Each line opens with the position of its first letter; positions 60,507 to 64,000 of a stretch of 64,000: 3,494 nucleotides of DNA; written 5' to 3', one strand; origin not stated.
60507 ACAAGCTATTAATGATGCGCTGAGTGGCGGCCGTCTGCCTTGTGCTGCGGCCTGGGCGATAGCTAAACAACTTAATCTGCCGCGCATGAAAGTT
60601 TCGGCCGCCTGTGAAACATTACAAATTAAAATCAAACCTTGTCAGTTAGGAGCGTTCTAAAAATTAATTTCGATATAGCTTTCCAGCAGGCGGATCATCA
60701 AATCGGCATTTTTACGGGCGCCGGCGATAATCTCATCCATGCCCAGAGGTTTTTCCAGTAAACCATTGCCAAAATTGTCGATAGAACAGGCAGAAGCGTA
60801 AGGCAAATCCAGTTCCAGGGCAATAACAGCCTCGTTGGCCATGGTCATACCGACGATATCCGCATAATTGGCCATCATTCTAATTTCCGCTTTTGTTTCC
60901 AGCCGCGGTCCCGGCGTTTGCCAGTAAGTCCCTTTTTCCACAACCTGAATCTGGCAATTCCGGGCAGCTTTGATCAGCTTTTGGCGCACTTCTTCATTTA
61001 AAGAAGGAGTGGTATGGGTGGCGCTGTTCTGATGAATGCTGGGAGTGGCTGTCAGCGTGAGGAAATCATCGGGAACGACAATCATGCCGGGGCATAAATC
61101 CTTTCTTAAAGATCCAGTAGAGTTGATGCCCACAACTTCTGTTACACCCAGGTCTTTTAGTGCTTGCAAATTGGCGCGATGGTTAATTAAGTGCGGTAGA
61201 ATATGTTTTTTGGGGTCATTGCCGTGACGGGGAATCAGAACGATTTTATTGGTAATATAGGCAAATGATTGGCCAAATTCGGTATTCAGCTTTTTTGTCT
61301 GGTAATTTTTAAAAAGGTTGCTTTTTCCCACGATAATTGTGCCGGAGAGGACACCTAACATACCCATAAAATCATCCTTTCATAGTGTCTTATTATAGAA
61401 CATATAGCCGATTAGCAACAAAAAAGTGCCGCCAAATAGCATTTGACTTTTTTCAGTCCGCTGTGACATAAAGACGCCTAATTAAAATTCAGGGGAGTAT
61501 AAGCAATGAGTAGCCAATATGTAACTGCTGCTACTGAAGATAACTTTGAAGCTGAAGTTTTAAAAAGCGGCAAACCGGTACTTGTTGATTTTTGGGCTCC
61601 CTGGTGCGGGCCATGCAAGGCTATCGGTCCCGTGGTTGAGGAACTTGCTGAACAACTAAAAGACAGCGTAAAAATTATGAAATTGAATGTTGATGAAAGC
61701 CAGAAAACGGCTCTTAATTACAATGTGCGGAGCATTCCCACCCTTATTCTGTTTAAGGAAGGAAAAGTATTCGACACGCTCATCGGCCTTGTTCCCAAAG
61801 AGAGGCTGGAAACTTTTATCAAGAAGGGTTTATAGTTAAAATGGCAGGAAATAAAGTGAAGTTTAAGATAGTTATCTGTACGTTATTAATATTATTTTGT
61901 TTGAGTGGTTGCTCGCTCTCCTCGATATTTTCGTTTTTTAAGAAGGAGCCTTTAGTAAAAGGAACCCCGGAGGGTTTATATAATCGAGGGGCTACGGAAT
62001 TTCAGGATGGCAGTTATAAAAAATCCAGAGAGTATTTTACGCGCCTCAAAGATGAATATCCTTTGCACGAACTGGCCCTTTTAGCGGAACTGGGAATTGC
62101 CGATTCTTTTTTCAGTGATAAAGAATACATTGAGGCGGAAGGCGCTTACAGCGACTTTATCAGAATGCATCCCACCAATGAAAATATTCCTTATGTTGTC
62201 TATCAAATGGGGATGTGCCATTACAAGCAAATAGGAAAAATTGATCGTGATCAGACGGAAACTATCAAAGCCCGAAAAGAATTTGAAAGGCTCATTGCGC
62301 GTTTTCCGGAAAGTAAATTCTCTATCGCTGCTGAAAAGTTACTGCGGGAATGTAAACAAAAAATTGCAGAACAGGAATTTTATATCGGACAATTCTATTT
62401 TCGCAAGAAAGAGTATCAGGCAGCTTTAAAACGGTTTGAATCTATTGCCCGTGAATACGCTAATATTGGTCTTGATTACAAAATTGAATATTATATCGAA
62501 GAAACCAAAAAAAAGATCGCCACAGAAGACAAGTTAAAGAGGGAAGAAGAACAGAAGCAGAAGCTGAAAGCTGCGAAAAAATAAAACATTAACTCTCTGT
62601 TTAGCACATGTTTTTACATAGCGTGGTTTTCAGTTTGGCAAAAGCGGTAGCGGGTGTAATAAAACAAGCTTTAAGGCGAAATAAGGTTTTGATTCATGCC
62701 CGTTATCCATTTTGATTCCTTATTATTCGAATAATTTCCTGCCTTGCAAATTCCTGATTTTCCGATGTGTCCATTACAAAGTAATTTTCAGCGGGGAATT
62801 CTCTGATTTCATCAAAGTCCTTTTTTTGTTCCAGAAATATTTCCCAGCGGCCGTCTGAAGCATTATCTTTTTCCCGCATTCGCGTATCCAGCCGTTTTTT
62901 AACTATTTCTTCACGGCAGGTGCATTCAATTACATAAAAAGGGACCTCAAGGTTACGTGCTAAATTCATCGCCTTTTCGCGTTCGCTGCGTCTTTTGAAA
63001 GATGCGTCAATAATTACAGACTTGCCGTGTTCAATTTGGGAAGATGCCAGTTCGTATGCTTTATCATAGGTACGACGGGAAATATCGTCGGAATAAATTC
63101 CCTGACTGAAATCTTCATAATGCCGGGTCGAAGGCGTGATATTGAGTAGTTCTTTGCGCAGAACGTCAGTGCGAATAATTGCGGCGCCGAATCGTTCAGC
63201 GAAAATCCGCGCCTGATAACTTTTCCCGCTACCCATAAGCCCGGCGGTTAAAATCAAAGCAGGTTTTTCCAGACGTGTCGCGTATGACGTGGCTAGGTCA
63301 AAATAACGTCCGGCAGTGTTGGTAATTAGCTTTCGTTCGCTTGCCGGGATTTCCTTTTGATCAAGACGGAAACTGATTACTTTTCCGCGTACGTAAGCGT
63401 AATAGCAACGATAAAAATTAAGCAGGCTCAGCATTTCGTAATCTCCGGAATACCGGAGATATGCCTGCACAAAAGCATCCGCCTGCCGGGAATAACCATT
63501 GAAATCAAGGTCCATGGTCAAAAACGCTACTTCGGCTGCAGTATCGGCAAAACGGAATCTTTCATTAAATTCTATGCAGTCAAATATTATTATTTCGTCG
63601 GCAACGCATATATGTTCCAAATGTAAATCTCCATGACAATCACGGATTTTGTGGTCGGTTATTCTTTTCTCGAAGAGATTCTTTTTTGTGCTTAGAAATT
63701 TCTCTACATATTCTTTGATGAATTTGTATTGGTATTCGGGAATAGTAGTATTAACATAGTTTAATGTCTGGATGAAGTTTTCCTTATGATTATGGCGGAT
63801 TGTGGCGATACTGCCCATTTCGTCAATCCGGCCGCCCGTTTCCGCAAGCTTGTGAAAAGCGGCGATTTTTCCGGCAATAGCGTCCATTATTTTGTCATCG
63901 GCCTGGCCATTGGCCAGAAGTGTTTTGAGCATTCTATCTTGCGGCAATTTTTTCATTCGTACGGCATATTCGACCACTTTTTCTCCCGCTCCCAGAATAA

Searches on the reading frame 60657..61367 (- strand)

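Call 81: search_protein_families(library=pfam, max_evalue=0.00001, proteins=[window:60657-61367:-])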
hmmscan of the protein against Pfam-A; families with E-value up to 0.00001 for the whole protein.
window:60657-61367:- (236 aa): 1 family
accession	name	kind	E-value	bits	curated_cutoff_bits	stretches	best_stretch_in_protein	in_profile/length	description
PF01048.26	PNP_UDP_1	-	2.2e-34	119.3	25.1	1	26-233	20-233/233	Phosphorylase superfamily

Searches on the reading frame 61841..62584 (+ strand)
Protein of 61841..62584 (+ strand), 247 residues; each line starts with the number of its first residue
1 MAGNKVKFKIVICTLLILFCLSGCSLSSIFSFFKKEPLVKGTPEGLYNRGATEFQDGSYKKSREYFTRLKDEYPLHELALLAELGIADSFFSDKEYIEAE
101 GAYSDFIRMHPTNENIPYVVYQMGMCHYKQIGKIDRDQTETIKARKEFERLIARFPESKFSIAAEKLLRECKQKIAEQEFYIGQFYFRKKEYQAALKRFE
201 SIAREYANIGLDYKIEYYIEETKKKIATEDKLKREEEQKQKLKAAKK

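Call 81: search_protein_families(library=pfam, max_evalue=0.00001, proteins=[window:61841-62584:+])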
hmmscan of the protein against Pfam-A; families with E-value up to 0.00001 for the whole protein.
window:61841-62584:+ (247 aa): 6 families
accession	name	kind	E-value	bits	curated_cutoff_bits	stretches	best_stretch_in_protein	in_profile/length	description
PF13525.12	YfiO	-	2.5e-36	125.8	25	1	42-229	4-194/203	Outer membrane lipoprotein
PF13512.12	TPR_18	-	1.7e-14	54.7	21.9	1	42-166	9-143/145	Tetratricopeptide repeat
PF13174.12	TPR_6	-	4.5e-14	52.5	26.3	0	120-158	3-33/33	Tetratricopeptide repeat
PF07719.23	TPR_2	-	1.4e-09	37.7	27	0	43-74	1-32/34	Tetratricopeptide repeat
PF13432.12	TPR_16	-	1.8e-06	28.7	32.7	0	44-74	32-62/65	Tetratricopeptide repeat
PF13428.12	TPR_14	-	2.5e-06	28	23.5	0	43-81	1-39/44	Tetratricopeptide repeat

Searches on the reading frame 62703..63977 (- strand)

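Call 81: search_protein_families(library=pfam, max_evalue=0.00001, proteins=[window:62703-63977:-])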
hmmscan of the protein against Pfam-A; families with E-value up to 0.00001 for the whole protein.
window:62703-63977:- (424 aa): 4 families
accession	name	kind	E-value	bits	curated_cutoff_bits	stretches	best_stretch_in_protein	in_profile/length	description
PF13671.12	AAA_33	-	2.7e-25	89.8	27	1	241-390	1-142/143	AAA domain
PF06414.18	Zeta_toxin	-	4.7e-08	33.2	22.3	1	230-377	9-152/199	Zeta toxin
PF08433.16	KTI12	-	1.7e-06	28.2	22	1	240-369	2-122/271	Chromatin associated protein KTI12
PF13207.12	AAA_17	-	2.4e-06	28.3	27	1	246-374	2-133/136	AAA domain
